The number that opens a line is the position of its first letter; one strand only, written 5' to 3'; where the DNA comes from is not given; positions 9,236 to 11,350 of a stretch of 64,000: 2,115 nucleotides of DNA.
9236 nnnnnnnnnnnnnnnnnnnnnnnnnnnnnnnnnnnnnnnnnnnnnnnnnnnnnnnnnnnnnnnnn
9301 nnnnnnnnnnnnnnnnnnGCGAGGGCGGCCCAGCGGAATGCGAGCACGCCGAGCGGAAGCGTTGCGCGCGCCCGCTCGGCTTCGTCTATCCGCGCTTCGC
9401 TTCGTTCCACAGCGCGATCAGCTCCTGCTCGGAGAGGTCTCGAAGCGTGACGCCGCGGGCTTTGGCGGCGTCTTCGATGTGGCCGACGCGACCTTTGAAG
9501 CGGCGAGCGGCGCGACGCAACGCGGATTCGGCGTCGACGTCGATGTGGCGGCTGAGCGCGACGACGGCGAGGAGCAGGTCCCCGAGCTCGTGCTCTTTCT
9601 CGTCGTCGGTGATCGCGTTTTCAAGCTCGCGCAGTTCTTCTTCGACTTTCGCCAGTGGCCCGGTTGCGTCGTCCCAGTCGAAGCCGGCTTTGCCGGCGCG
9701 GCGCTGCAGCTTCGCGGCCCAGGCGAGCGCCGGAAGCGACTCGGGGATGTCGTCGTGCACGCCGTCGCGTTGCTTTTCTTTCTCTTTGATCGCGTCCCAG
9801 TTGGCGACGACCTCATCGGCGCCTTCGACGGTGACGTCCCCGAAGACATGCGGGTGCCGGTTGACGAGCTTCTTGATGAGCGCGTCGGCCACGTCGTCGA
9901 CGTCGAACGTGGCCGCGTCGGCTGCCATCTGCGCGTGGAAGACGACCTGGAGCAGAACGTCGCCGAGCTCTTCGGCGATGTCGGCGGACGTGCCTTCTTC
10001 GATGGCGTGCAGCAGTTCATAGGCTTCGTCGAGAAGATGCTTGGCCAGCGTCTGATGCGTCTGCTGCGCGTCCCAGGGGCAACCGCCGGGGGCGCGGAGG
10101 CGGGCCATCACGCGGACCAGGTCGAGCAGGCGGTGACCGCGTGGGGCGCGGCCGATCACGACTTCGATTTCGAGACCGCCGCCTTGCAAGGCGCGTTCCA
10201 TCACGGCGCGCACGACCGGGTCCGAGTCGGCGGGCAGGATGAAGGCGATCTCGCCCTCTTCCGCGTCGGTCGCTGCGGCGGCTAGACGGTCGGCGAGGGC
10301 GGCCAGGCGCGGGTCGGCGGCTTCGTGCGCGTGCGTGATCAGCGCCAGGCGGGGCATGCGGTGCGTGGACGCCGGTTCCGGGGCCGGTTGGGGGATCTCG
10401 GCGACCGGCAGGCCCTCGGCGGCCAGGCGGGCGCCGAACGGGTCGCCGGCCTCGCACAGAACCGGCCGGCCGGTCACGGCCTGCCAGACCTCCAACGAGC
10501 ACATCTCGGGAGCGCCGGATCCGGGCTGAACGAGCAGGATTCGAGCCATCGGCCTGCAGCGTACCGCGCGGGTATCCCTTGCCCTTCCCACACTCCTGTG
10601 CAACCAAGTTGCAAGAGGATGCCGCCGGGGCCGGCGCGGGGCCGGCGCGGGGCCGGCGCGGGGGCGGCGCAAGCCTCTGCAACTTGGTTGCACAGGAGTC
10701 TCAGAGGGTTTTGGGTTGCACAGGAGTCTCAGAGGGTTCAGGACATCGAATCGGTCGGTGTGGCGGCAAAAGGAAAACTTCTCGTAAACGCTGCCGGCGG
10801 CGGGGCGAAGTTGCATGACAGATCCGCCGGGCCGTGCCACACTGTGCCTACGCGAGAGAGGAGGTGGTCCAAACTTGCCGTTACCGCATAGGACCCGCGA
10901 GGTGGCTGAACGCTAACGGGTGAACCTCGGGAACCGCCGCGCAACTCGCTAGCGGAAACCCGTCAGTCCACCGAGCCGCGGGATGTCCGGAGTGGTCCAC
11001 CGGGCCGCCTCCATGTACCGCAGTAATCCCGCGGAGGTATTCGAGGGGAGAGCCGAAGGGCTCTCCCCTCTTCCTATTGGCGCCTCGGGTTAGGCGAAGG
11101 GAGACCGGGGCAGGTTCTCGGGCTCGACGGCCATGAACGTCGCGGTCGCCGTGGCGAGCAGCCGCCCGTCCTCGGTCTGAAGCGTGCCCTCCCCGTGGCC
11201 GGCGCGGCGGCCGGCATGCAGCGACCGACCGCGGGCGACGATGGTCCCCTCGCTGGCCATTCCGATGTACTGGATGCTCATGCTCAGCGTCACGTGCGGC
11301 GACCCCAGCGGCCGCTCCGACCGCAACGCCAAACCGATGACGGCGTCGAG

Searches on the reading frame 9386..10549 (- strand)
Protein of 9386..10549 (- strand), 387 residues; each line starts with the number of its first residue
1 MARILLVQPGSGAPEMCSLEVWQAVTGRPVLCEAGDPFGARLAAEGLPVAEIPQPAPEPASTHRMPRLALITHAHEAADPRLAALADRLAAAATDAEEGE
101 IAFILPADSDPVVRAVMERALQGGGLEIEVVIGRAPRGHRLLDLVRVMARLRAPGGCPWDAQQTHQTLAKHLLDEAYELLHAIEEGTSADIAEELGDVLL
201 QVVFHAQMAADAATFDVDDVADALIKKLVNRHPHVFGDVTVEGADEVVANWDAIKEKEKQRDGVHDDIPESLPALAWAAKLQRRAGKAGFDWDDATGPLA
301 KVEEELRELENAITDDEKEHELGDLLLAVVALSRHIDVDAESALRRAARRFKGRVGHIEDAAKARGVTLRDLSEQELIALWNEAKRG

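Call 10: find_encoding_contigs(protein=window:9386-10549:-, flank=10000, max_places=10)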
Protein window:9386-10549:- (387 aa): 1 contig read that carries it; 1 place shown.
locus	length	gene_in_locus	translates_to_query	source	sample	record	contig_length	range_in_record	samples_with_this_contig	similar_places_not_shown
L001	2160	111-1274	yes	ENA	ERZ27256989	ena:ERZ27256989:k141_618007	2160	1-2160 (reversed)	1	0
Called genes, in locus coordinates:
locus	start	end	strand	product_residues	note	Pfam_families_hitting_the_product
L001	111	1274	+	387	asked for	PF01503:PRA-PH (faint), PF03819:MazG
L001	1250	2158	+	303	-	?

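Call 12: find_homologous_proteins(query=window:9386-10549:-, max_evalue=1e-20)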
Query window:9386-10549:- (387 aa): 8000 proteins with E <= 1e-20 among 8000 candidates; the best 120 are listed.
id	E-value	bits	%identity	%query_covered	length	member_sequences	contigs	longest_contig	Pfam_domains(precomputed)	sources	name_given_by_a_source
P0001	6.9e-247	837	100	100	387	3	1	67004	PF03819.23,PF01503.23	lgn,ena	-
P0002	1.2e-192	658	80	100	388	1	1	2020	PF03819.23,PF01503.23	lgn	-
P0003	6.9e-188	643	81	96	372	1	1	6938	PF03819.23,PF01503.23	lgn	-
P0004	1.9e-186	638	77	100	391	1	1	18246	PF03819.23,PF01503.23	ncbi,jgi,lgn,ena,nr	ncbi:MAG TPA: nucleoside triphosphate pyrophosphohydrolase [Actinomycetota bacterium]|nr:nucleoside 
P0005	2.7e-165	568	71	100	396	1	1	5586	PF03819.23,PF01503.23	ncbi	-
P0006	4.2e-164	564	71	99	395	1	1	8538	PF03819.23,PF01503.23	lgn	-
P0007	2.3e-155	536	66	100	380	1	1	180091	PF03819.23,PF01503.23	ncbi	ncbi:MAG: nucleoside triphosphate pyrophosphohydrolase [Actinomycetota bacterium]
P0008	3.2e-149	515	65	100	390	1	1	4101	PF03819.23,PF01503.23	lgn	-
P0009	3.4e-148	512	69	90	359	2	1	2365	PF03819.23,PF01503.23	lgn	-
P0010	2.3e-146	506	63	100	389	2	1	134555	PF03819.23,PF01503.23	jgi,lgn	jgi:tetrapyrrole methylase family protein/MazG family protein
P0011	4.8e-138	479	62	99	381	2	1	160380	PF03819.23,PF01503.23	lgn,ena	-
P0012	5.7e-137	475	61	98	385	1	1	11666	PF03819.23,PF01503.23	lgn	-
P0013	9.0e-134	465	59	99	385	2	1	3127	PF03819.23,PF01503.23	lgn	-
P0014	8.1e-132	458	60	99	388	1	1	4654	PF03819.23,PF01503.23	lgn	-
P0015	1.3e-130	454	59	98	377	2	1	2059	PF03819.23,PF01503.23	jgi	jgi:tetrapyrrole methylase family protein/MazG family protein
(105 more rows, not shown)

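Call 15: find_encoding_contigs(protein=P0004, flank=6000, max_places=3)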
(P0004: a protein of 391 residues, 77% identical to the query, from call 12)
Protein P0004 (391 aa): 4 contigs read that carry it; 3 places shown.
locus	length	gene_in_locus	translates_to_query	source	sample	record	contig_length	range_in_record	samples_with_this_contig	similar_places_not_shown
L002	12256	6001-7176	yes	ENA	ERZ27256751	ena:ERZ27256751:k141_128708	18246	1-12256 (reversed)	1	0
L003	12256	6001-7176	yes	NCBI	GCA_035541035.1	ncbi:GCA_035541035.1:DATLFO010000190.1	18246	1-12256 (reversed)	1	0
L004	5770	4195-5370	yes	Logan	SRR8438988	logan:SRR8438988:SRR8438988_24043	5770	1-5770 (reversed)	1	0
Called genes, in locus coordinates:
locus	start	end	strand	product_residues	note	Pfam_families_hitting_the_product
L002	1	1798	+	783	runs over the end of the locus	-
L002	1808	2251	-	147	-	PF00583:Acetyltransf_1, PF13673:Acetyltransf_10, PF13508:Acetyltransf_7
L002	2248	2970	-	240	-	PF03575:Peptidase_S51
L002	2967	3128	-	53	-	-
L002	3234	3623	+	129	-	PF00571:CBS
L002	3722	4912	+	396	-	PF02036:SCP2, PF00561:Abhydrolase_1, PF12146:Hydrolase_4, PF12697:Abhydrolase_6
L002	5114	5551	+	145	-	PF13622:4HBT_3 (weak), PF03061:4HBT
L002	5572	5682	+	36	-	-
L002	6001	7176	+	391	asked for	PF01503:PRA-PH (faint), PF03819:MazG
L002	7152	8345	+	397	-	PF19354:DUF5931 (weak), PF13581:HATPase_c_2 (weak), PF02518:HATPase_c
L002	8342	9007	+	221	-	PF00072:Response_reg, PF00196:GerE, PF08281:Sigma70_r4_2 (weak)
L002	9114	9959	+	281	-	-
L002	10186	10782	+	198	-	-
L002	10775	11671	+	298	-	PF01148:CTP_transf_1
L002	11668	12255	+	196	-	PF01553:Acyltransferase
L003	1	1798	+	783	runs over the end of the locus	-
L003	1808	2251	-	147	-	PF00583:Acetyltransf_1, PF13673:Acetyltransf_10, PF13508:Acetyltransf_7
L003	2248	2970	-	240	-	PF03575:Peptidase_S51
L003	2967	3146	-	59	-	-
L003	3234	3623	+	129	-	PF00571:CBS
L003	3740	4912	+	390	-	PF02036:SCP2, PF00561:Abhydrolase_1, PF12146:Hydrolase_4, PF12697:Abhydrolase_6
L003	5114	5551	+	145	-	PF13622:4HBT_3 (weak), PF03061:4HBT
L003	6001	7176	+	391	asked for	PF01503:PRA-PH (faint), PF03819:MazG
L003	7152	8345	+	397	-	PF19354:DUF5931 (weak), PF13581:HATPase_c_2 (weak), PF02518:HATPase_c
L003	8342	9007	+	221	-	PF00072:Response_reg, PF00196:GerE, PF08281:Sigma70_r4_2 (weak)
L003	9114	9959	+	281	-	-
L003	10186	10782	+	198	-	-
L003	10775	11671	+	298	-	PF01148:CTP_transf_1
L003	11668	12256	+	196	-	PF01553:Acyltransferase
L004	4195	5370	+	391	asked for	PF01503:PRA-PH (faint), PF03819:MazG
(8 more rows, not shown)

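Call 16: find_encoding_contigs(protein=P0003, flank=6000, max_places=3)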
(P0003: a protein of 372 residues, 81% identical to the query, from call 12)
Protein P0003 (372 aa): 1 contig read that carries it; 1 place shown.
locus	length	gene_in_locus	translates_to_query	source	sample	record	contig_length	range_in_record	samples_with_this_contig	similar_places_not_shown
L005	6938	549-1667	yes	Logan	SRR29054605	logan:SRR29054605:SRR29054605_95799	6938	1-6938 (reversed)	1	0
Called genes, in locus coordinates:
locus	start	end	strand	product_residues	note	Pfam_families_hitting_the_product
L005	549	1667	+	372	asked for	PF01503:PRA-PH (faint), PF03819:MazG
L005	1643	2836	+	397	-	PF19354:DUF5931, PF13581:HATPase_c_2 (weak), PF02518:HATPase_c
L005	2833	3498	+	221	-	PF00072:Response_reg, PF00196:GerE, PF08281:Sigma70_r4_2 (weak)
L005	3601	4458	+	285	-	-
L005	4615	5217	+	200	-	-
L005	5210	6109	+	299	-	PF01148:CTP_transf_1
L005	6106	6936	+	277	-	?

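Call 17: find_encoding_contigs(protein=P0002, flank=6000, max_places=3)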
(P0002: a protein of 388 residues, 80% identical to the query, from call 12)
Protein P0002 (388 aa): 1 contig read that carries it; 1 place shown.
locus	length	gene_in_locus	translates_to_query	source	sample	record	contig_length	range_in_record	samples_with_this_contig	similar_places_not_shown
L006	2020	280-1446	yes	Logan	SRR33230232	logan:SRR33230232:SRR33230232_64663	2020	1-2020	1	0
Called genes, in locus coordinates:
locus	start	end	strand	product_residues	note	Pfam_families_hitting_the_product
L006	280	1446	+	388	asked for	PF01503:PRA-PH (faint), PF03819:MazG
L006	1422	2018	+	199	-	?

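Call 36: find_encoding_contigs(protein=P0007, flank=3000, max_places=1)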
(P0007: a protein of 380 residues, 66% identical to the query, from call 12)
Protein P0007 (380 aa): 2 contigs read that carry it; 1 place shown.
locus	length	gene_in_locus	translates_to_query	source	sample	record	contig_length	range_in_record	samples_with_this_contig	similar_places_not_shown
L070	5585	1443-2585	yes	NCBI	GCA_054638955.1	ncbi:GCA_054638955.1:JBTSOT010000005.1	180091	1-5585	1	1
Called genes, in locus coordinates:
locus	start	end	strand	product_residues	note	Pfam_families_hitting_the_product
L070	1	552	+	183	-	PF01844:HNH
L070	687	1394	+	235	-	-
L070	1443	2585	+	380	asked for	PF01503:PRA-PH (faint), PF03819:MazG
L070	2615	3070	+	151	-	PF10604:Polyketide_cyc2, PF08327:AHSA1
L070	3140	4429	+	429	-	PF03952:Enolase_N, PF00113:Enolase_C, PF13378:MR_MLE_C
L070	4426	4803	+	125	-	PF04977:DivIC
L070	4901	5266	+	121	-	PF00575:S1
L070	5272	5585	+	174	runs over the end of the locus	PF04417:DUF501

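Call 37: find_encoding_contigs(protein=P0006, flank=3000, max_places=1)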
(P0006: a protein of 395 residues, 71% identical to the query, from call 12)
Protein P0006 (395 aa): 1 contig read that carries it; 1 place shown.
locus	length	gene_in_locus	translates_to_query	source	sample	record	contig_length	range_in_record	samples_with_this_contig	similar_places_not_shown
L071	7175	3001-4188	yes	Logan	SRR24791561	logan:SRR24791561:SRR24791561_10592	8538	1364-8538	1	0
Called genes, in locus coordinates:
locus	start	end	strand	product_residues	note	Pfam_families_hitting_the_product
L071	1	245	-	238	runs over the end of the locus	PF03575:Peptidase_S51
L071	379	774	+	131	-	PF00571:CBS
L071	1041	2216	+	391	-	PF02036:SCP2, PF00561:Abhydrolase_1, PF12146:Hydrolase_4, PF12697:Abhydrolase_6, PF00561:Abhydrolase_1 (weak)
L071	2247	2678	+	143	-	PF14539:DUF4442 (weak), PF13622:4HBT_3 (weak), PF03061:4HBT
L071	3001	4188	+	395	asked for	PF01503:PRA-PH (faint), PF03819:MazG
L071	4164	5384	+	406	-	PF19354:DUF5931, PF13581:HATPase_c_2 (weak), PF02518:HATPase_c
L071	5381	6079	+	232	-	PF00072:Response_reg, PF00196:GerE, PF08281:Sigma70_r4_2 (weak)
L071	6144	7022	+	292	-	-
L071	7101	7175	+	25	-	?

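Call 38: find_encoding_contigs(protein=P0005, flank=3000, max_places=1)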
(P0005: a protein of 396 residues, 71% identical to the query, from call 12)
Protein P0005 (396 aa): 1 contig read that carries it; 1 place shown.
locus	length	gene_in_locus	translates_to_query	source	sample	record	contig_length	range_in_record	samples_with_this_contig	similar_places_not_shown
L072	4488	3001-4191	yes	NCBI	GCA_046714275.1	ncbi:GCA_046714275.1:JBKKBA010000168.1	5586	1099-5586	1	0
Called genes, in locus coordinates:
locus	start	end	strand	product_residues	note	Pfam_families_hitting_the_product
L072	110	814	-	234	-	PF13480:Acetyltransf_6 (weak)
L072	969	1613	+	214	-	-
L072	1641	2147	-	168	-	PF13527:Acetyltransf_9 (weak), PF00583:Acetyltransf_1, PF13673:Acetyltransf_10, PF13508:Acetyltransf_7, PF08445:FR47 (weak)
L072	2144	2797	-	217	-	PF00583:Acetyltransf_1, PF13673:Acetyltransf_10, PF13508:Acetyltransf_7, PF08445:FR47 (weak)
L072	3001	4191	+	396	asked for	PF01503:PRA-PH (faint), PF03819:MazG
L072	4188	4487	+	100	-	?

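Call 39: find_encoding_contigs(protein=P0010, flank=3000, max_places=1)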
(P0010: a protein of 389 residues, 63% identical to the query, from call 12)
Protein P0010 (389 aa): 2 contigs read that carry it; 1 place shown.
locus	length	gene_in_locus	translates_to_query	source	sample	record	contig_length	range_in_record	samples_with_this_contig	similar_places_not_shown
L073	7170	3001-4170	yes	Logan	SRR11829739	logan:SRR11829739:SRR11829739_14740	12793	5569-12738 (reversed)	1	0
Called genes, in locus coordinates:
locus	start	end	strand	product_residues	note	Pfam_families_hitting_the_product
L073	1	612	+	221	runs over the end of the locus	?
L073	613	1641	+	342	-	PF13623:SurA_N_2 (weak), PF13624:SurA_N_3, PF09312:SurA_N, PF13145:Rotamase_2, PF13616:Rotamase_3, PF00639:Rotamase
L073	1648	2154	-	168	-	PF13480:Acetyltransf_6 (weak), PF13527:Acetyltransf_9, PF13673:Acetyltransf_10, PF00583:Acetyltransf_1, PF13508:Acetyltransf_7, PF08445:FR47 (weak)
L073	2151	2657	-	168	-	PF13527:Acetyltransf_9, PF13673:Acetyltransf_10, PF00583:Acetyltransf_1, PF13508:Acetyltransf_7, PF08445:FR47 (weak)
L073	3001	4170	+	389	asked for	PF01503:PRA-PH (faint), PF03819:MazG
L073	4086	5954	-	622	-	PF02129:Peptidase_S15, PF00326:Peptidase_S9 (faint), PF08530:PepX_C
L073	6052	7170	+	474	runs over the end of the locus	PF00171:Aldedh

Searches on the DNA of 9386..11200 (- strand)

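Call 11: search_rna_families(source=window, start=10400, end=11200, threshold=evalue, max_evalue=10)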
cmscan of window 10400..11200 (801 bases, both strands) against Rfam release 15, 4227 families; matches with E-value up to 10: 3.
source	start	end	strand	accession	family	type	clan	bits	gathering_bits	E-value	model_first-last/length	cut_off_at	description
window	10850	11042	+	RF02471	Ms_IGR-5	Gene; sRNA;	-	35.2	45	2.9e-06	1-184/184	no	Actinobacteria sRNA Ms_IGR-5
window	10766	10782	-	RF00489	ctRNA_p42d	Gene; antisense;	-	15.3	50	4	1-46/46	no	ctRNA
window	10972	11098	+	RF01736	flg-Rhizobiales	Cis-reg;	-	12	55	8.8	1-141/141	no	flg-Rhizobiales RNA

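Call 51: search_rna_families(sources=[L003, L005, L006, L071, L072, L073, L070], threshold=evalue, max_evalue=0.001)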
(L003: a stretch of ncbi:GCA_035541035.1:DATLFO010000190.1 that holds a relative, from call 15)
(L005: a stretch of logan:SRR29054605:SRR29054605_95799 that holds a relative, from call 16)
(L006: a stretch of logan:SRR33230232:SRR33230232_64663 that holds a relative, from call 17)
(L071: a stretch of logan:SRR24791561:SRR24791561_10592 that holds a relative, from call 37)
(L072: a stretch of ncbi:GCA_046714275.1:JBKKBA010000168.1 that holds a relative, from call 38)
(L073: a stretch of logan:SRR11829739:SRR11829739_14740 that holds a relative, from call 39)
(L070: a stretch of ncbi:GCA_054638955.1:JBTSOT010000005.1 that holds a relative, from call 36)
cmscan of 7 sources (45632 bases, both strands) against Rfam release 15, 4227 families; matches with E-value up to 0.001: 4.
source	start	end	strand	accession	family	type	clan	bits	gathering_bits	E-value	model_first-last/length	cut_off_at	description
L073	2725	2929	-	RF02471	Ms_IGR-5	Gene; sRNA;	-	50.7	45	1.5e-08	1-184/184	no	Actinobacteria sRNA Ms_IGR-5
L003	5589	5780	-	RF02471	Ms_IGR-5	Gene; sRNA;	-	39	45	1.7e-05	1-184/184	no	Actinobacteria sRNA Ms_IGR-5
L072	2738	2929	-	RF02471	Ms_IGR-5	Gene; sRNA;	-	38.3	45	2.5e-05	1-184/184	no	Actinobacteria sRNA Ms_IGR-5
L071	2725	2926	-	RF02471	Ms_IGR-5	Gene; sRNA;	-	36.9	45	6.1e-05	1-184/184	no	Actinobacteria sRNA Ms_IGR-5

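Call 73: search_dna_similar(query=window:10575-10745:+, collection=plasmids, mode=distant, max_evalue=0.01, max_rows=10)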
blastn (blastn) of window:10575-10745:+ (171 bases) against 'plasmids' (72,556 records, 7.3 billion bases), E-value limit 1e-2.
No match.

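Call 74: search_dna_similar(query=window:10575-10745:+, collection=phages, mode=distant, max_evalue=0.01, max_rows=10)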
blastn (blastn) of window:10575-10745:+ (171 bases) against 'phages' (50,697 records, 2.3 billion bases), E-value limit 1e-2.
No match.
